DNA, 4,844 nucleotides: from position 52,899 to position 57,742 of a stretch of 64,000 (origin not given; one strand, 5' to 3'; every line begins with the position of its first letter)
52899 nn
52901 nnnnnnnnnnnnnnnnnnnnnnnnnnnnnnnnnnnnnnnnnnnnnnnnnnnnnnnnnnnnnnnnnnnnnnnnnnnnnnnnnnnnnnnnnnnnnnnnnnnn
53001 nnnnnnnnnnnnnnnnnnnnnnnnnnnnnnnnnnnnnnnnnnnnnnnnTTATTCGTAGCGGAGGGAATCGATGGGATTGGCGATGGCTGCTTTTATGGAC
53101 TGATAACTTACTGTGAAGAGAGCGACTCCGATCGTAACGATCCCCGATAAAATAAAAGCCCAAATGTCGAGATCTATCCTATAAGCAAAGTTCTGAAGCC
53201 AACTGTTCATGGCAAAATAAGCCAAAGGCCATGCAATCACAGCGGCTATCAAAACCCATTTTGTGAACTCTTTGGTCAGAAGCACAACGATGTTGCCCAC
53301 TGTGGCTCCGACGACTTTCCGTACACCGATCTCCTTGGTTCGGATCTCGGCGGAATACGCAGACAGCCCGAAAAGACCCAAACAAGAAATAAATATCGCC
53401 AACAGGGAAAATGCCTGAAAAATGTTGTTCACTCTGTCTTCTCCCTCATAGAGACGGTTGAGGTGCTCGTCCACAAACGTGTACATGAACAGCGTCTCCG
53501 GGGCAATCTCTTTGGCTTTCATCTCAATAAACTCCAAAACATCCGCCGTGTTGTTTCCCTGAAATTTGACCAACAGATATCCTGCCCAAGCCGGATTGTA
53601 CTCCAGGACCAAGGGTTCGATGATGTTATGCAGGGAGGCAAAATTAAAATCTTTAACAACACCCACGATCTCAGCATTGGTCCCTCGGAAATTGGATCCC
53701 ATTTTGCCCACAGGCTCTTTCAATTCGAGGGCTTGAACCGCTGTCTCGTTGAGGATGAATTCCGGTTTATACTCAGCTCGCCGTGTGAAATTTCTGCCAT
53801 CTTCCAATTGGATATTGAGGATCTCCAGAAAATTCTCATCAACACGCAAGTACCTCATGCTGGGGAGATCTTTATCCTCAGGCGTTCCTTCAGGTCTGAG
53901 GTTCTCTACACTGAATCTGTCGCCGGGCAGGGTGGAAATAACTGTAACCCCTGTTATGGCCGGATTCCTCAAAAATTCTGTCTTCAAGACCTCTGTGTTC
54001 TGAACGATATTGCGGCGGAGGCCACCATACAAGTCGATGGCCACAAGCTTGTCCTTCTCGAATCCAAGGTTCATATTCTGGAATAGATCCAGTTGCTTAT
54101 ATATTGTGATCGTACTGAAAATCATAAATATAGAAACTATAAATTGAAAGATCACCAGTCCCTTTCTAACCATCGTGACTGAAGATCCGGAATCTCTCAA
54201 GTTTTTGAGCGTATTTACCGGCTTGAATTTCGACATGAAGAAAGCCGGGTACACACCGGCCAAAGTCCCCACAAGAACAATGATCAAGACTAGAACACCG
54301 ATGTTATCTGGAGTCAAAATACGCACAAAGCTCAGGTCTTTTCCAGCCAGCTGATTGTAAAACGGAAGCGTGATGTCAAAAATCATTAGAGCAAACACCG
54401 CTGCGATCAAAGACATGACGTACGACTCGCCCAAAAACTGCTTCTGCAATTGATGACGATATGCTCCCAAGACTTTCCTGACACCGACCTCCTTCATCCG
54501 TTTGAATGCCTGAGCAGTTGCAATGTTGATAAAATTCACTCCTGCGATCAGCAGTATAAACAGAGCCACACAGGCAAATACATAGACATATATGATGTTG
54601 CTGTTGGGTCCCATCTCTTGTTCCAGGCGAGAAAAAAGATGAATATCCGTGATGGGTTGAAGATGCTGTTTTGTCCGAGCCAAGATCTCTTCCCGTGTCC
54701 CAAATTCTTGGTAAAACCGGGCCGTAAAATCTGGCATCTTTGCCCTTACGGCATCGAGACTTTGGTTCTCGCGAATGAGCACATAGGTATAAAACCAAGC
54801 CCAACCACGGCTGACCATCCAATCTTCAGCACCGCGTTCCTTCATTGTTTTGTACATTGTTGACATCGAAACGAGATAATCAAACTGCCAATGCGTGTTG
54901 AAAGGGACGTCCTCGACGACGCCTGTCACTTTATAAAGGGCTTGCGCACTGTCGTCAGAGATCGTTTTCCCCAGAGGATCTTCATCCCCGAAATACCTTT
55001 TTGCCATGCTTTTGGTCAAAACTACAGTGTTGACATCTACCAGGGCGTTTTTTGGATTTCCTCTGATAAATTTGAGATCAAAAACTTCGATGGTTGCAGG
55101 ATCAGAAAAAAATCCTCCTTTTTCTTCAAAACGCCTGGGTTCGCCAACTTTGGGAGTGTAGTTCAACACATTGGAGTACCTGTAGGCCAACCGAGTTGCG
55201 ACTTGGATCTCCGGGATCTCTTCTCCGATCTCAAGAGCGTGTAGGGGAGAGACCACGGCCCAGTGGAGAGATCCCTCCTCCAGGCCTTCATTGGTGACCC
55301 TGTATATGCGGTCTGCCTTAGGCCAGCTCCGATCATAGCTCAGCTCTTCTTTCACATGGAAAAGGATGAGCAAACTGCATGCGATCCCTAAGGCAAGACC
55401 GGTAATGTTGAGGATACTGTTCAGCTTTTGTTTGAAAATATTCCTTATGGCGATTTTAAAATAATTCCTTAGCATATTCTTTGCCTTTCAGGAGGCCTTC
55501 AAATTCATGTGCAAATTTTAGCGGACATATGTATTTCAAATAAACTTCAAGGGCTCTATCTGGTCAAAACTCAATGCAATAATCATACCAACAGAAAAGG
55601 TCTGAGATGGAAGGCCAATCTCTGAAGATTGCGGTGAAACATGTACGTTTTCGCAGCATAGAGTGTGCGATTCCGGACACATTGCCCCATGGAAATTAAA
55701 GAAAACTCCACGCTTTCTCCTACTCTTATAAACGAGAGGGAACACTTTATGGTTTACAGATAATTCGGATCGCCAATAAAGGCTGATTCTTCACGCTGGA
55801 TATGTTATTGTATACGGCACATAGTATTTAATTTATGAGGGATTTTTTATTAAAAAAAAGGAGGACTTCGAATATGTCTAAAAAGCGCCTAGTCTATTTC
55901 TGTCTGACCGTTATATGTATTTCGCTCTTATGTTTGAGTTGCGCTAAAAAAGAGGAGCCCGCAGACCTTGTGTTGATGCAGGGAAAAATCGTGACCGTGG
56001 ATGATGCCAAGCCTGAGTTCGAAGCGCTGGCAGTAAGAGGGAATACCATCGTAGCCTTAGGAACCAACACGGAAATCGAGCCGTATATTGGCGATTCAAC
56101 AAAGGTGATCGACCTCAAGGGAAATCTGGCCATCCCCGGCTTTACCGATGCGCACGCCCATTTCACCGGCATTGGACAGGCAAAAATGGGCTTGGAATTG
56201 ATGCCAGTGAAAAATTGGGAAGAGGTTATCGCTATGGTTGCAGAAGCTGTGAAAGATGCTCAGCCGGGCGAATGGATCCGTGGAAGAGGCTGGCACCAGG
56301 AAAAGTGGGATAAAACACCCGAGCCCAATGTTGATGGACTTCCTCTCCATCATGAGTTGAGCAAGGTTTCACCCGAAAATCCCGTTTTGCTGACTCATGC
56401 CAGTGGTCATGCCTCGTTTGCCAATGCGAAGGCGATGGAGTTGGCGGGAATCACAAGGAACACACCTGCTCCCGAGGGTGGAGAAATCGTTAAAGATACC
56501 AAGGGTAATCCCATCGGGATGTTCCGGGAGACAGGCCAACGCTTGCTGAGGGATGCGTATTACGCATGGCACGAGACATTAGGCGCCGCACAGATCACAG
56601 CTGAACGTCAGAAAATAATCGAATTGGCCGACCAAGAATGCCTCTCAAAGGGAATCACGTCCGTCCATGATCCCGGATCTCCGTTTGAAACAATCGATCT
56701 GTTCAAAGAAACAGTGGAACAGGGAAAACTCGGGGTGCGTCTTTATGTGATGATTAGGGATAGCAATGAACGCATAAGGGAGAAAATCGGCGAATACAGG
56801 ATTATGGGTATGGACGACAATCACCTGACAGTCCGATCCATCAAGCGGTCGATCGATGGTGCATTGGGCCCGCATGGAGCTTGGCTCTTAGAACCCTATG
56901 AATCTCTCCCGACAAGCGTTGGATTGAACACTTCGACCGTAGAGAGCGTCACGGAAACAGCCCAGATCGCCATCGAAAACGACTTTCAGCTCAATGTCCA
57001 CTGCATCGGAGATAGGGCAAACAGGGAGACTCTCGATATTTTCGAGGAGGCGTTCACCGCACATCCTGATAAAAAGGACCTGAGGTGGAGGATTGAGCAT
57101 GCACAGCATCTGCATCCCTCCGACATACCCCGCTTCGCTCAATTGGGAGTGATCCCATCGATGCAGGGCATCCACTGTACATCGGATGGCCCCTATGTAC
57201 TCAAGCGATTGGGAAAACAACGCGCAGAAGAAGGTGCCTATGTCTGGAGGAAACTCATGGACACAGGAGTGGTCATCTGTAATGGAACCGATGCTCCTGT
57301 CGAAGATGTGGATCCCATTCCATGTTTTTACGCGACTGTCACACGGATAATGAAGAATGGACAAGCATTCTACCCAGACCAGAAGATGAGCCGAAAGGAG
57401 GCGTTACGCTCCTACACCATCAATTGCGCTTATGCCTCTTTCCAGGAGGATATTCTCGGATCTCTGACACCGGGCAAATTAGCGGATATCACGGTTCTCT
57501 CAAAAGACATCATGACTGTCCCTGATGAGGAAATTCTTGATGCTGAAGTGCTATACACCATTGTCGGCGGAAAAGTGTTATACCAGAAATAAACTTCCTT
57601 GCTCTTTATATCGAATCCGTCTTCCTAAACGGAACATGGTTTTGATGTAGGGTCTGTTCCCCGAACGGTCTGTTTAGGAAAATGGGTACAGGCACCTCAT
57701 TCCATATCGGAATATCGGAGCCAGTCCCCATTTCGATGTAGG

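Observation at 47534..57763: Family of REP-like palindromic elements (consensus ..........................) inserted in or next to intrinsic terminators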

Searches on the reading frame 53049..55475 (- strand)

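Call 14: search_protein_families(library=pfam, proteins=[window:53049-55475:-])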
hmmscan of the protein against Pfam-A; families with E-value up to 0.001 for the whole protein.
window:53049-55475:- (808 aa): 2 families
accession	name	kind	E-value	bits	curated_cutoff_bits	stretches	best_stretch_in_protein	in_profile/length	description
PF12704.14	MacB_PCD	-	1.5e-27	97.7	27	2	20-247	1-204/207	MacB-like periplasmic core domain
PF02687.27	FtsX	-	2.7e-24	86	25.5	2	302-418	2-119/120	FtsX-like permease C-terminal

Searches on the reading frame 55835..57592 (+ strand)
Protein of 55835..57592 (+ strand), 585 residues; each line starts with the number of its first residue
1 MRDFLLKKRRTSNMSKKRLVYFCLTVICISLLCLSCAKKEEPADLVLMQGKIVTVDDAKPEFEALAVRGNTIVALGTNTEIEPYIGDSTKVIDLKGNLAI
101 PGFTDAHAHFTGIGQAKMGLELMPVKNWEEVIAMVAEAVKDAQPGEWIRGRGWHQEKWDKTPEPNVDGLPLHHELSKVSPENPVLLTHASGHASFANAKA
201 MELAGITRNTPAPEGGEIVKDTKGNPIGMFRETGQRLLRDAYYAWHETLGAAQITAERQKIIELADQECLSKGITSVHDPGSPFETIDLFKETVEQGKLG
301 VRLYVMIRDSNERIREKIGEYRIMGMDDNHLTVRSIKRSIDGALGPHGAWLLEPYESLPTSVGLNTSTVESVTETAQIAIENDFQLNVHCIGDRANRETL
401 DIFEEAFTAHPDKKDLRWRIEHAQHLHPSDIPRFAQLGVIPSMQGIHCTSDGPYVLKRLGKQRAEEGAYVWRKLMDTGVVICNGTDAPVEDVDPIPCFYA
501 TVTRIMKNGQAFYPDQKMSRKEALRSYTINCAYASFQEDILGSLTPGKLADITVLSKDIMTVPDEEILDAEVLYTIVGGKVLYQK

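Call 14: search_protein_families(library=pfam, proteins=[window:55835-57592:+])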
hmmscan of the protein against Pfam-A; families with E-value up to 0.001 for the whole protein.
window:55835-57592:+ (585 aa): 2 families
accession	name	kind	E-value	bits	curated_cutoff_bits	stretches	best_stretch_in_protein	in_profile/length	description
PF07969.17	Amidohydro_3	-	4.6e-102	343.4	29.7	1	90-583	1-472/472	Amidohydrolase family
PF01979.26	Amidohydro_1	-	6.5e-18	65.5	25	1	268-581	44-344/345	Amidohydrolase family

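Call 20: find_encoding_contigs(protein=window:55835-57592:+, flank=10000, max_places=6)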
Protein window:55835-57592:+ (585 aa): no gene with exactly this product is on record in the collection.

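Call 42: find_homologous_proteins(query=window:55835-57592:+, max_evalue=1e-100)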
Query window:55835-57592:+ (585 aa): 7999 proteins with E <= 1e-100 among 8000 candidates; the best 120 are listed.
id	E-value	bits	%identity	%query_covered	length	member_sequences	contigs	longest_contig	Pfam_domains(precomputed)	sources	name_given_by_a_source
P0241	0.0e+0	1227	93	98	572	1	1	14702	PF07969.18,PF01979.27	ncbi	ncbi:MAG: amidohydrolase [Candidatus Aminicenantaceae bacterium]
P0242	0.0e+0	1227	92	98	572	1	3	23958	PF07969.18,PF01979.27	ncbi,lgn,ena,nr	ncbi:MAG: amidohydrolase [Candidatus Aminicenantes bacterium]|nr:amidohydrolase [Candidatus Aminicen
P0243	0.0e+0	1227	92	98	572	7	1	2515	PF07969.18,PF01979.27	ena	-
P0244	0.0e+0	1226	92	98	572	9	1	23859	PF07969.18,PF01979.27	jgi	-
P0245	0.0e+0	1219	92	98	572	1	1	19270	PF07969.18,PF01979.27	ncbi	-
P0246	0.0e+0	1215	91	98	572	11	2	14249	PF07969.18,PF01979.27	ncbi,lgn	ncbi:MAG: amidohydrolase [Candidatus Aminicenantaceae bacterium]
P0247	0.0e+0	1209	91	98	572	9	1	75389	PF07969.18,PF01979.27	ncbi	-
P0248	0.0e+0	1189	89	98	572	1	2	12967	PF07969.18,PF01979.27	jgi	jgi:predicted amidohydrolase YtcJ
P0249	0.0e+0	1187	88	98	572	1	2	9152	PF07969.18,PF01979.27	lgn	-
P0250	0.0e+0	1186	93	94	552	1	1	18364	PF07969.18,PF01979.27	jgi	-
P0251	0.0e+0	1185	88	98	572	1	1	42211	PF07969.18,PF01979.27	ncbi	-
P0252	0.0e+0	1182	88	98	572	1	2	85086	PF07969.18,PF01979.27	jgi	jgi:predicted amidohydrolase YtcJ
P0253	0.0e+0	1181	88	98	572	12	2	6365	PF07969.18,PF01979.27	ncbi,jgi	ncbi:MAG: amidohydrolase [Candidatus Aminicenantes bacterium]|jgi:predicted amidohydrolase YtcJ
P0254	0.0e+0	1177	88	98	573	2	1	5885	PF07969.18,PF01979.27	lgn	-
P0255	0.0e+0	1170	87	98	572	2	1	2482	PF07969.18,PF01979.27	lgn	-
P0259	0.0e+0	1147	86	98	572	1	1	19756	PF07969.18,PF01979.27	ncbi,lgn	-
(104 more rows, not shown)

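Call 43: find_encoding_contigs(protein=P0247, flank=10000, max_places=2)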
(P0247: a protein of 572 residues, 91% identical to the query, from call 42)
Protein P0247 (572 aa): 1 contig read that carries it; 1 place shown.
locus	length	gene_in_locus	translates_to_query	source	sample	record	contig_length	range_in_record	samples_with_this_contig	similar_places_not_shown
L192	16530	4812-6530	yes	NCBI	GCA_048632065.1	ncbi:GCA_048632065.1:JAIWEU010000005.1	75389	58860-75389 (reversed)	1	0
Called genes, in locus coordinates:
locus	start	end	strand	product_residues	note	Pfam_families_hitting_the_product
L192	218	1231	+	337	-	PF04055:Radical_SAM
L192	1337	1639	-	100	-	-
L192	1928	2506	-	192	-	-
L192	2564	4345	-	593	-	PF00082:Peptidase_S8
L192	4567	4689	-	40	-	-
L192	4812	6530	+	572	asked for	PF07969:Amidohydro_3, PF01979:Amidohydro_1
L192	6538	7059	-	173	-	PF04191:PEMT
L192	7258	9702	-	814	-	PF12704:MacB_PCD, PF02687:FtsX, PF12704:MacB_PCD (weak), PF02687:FtsX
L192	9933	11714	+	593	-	PF04389:Peptidase_M28, PF01546:Peptidase_M20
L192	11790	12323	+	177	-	PF13489:Methyltransf_23 (weak), PF08241:Methyltransf_11, PF08242:Methyltransf_12 (weak), PF13649:Methyltransf_25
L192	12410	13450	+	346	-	PF01641:SelR, PF01625:PMSR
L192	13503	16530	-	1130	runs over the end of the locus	PF01074:Glyco_hydro_38N, PF07748:Glyco_hydro_38C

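Call 44: find_encoding_contigs(protein=P0252, flank=10000, max_places=2)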
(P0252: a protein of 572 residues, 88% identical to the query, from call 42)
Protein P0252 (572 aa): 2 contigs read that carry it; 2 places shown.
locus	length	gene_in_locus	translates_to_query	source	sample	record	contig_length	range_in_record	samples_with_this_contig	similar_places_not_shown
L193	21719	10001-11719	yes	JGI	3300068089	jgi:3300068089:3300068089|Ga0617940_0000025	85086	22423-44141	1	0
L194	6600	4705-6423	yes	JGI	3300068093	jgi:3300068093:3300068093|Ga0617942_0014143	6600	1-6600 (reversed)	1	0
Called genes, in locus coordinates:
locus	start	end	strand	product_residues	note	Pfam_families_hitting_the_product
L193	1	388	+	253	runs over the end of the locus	PF00912:Transgly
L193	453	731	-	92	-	-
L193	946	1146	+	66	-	-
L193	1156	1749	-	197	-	PF06325:PrmA (weak), PF01170:UPF0020 (weak), PF02353:CMAS (weak), PF13847:Methyltransf_31, PF08241:Methyltransf_11 (weak), PF13649:Methyltransf_25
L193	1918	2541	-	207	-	PF04250:DUF429 (faint)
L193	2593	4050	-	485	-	PF00515:TPR_1 (faint), PF07719:TPR_2 (faint), PF13181:TPR_8 (faint), PF13424:TPR_12 (faint), PF13428:TPR_14 (faint), PF13432:TPR_16 (faint), PF14559:TPR_19 (weak), PF13414:TPR_11 (weak), +9 more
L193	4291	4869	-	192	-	PF13505:OMP_b-brl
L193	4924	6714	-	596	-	PF00082:Peptidase_S8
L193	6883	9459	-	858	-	PF12704:MacB_PCD, PF02687:FtsX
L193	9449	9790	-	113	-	PF03551:PadR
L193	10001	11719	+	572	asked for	PF07969:Amidohydro_3, PF01979:Amidohydro_1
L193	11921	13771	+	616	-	PF04389:Peptidase_M28, PF01546:Peptidase_M20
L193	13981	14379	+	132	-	PF08241:Methyltransf_11 (weak)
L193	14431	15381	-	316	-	PF00174:Oxidored_molyb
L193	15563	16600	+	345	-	PF01641:SelR, PF01625:PMSR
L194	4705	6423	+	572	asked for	PF07969:Amidohydro_3, PF01979:Amidohydro_1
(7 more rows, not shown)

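Call 45: find_encoding_contigs(protein=P0242, flank=10000, max_places=2)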
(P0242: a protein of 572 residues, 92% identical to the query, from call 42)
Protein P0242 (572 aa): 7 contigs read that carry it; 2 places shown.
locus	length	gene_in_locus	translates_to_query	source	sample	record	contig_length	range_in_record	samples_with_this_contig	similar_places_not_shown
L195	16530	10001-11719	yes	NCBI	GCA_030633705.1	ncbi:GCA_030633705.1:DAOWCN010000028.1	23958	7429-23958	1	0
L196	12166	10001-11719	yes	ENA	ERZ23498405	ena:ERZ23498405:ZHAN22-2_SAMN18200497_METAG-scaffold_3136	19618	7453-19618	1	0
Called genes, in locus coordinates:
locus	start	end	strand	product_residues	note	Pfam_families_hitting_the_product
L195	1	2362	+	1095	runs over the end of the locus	PF14870:PSII_BNR (faint), PF02012:BNR (faint), PF13088:BNR_2 (faint), PF15899:BNR_6 (faint), PF15902:Sortilin-Vps10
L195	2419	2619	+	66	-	-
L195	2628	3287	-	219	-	PF01170:UPF0020 (faint), PF06325:PrmA, PF13847:Methyltransf_31, PF08241:Methyltransf_11 (weak), PF13649:Methyltransf_25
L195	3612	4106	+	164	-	-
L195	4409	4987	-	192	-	-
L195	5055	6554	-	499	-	PF00082:Peptidase_S8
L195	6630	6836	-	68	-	-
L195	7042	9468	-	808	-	PF12704:MacB_PCD, PF02687:FtsX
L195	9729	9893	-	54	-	-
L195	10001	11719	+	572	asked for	PF07969:Amidohydro_3, PF01979:Amidohydro_1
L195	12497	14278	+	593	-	PF04389:Peptidase_M28, PF01546:Peptidase_M20 (weak)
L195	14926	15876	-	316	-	PF00174:Oxidored_molyb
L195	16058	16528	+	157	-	?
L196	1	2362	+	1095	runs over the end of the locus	PF14870:PSII_BNR (faint), PF02012:BNR (faint), PF13088:BNR_2 (faint), PF15899:BNR_6 (faint), PF15902:Sortilin-Vps10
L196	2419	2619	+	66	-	-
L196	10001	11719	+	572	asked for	PF07969:Amidohydro_3, PF01979:Amidohydro_1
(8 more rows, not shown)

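Call 46: find_encoding_contigs(protein=P0251, flank=10000, max_places=2)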
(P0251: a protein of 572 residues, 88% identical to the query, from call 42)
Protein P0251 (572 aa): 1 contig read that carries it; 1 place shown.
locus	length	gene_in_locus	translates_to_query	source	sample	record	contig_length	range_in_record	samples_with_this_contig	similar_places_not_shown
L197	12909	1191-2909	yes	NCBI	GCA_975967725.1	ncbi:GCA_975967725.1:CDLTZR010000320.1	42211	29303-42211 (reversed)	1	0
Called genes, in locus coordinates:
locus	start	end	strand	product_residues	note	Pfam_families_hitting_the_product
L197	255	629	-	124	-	-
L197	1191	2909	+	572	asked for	PF07969:Amidohydro_3, PF01979:Amidohydro_1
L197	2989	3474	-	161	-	PF04191:PEMT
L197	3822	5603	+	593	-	PF04389:Peptidase_M28, PF01546:Peptidase_M20 (weak)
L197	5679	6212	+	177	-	PF13489:Methyltransf_23 (weak), PF08241:Methyltransf_11, PF13649:Methyltransf_25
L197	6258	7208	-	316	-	PF00174:Oxidored_molyb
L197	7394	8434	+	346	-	PF01641:SelR, PF24046:At4g08330 (faint), PF01625:PMSR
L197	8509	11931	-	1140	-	PF01074:Glyco_hydro_38N, PF07748:Glyco_hydro_38C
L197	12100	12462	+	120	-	PF04993:TfoX_N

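Call 72: find_encoding_contigs(protein=P0245, flank=10000, max_places=2)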
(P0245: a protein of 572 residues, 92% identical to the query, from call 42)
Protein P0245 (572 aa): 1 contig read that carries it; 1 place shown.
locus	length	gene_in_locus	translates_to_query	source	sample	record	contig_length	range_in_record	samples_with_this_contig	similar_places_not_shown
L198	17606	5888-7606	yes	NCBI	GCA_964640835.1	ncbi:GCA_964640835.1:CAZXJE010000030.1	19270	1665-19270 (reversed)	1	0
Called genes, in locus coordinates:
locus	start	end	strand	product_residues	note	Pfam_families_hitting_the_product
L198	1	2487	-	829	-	?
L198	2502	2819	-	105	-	PF03551:PadR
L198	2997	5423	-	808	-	PF12704:MacB_PCD, PF02687:FtsX, PF12704:MacB_PCD (weak), PF02687:FtsX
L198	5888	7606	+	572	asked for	PF07969:Amidohydro_3, PF01979:Amidohydro_1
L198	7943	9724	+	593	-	PF04389:Peptidase_M28, PF01546:Peptidase_M20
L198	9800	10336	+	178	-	PF13489:Methyltransf_23, PF08241:Methyltransf_11, PF08242:Methyltransf_12 (weak), PF13649:Methyltransf_25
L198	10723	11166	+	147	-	-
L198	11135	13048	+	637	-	PF12895:ANAPC3 (weak), PF13432:TPR_16 (weak), PF07719:TPR_2 (weak), PF00515:TPR_1 (weak), PF13181:TPR_8 (weak), PF13414:TPR_11, PF13431:TPR_17 (weak), PF13414:TPR_11, +14 more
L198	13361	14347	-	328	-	PF00174:Oxidored_molyb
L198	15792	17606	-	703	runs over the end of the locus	PF01074:Glyco_hydro_38N (weak), PF07748:Glyco_hydro_38C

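Call 73: find_encoding_contigs(protein=P0259, flank=10000, max_places=2)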
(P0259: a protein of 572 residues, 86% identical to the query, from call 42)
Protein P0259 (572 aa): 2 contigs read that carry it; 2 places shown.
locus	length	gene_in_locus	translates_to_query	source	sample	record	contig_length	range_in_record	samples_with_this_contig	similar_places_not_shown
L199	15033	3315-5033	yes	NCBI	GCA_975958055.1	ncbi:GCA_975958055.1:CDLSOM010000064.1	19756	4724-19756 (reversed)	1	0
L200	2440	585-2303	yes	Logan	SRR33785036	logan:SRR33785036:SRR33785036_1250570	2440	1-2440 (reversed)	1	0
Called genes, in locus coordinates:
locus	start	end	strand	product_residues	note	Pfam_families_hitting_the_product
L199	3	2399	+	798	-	?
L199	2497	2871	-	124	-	-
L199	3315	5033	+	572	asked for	PF07969:Amidohydro_3, PF01979:Amidohydro_1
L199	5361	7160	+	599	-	PF04389:Peptidase_M28, PF01546:Peptidase_M20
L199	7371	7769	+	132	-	PF08241:Methyltransf_11, PF13649:Methyltransf_25 (weak)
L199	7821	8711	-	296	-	PF00174:Oxidored_molyb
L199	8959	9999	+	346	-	PF01641:SelR, PF01625:PMSR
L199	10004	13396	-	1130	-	PF01074:Glyco_hydro_38N, PF07748:Glyco_hydro_38C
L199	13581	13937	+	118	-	PF04993:TfoX_N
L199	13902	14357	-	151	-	PF01451:LMWPc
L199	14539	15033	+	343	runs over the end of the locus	PF08240:ADH_N, PF00107:ADH_zinc_N, PF13602:ADH_zinc_N_2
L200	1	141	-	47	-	?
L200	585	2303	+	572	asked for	PF07969:Amidohydro_3, PF01979:Amidohydro_1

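Call 74: find_encoding_contigs(protein=P0241, flank=10000, max_places=2)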
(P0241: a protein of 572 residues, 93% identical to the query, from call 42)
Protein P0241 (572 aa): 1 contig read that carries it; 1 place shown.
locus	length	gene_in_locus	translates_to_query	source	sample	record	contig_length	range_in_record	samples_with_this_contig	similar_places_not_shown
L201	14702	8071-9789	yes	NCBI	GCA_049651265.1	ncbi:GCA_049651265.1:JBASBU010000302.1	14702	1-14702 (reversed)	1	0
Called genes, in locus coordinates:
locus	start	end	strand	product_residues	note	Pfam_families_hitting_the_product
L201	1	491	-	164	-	?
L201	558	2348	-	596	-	PF00082:Peptidase_S8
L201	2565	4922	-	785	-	PF12704:MacB_PCD, PF02687:FtsX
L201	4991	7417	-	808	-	PF12704:MacB_PCD, PF02687:FtsX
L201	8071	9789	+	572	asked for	PF07969:Amidohydro_3, PF01979:Amidohydro_1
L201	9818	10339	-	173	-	PF04191:PEMT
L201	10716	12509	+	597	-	PF04389:Peptidase_M28, PF01546:Peptidase_M20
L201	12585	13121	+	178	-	PF13489:Methyltransf_23, PF08241:Methyltransf_11, PF08242:Methyltransf_12, PF13649:Methyltransf_25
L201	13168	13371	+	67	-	-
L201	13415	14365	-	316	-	PF00174:Oxidored_molyb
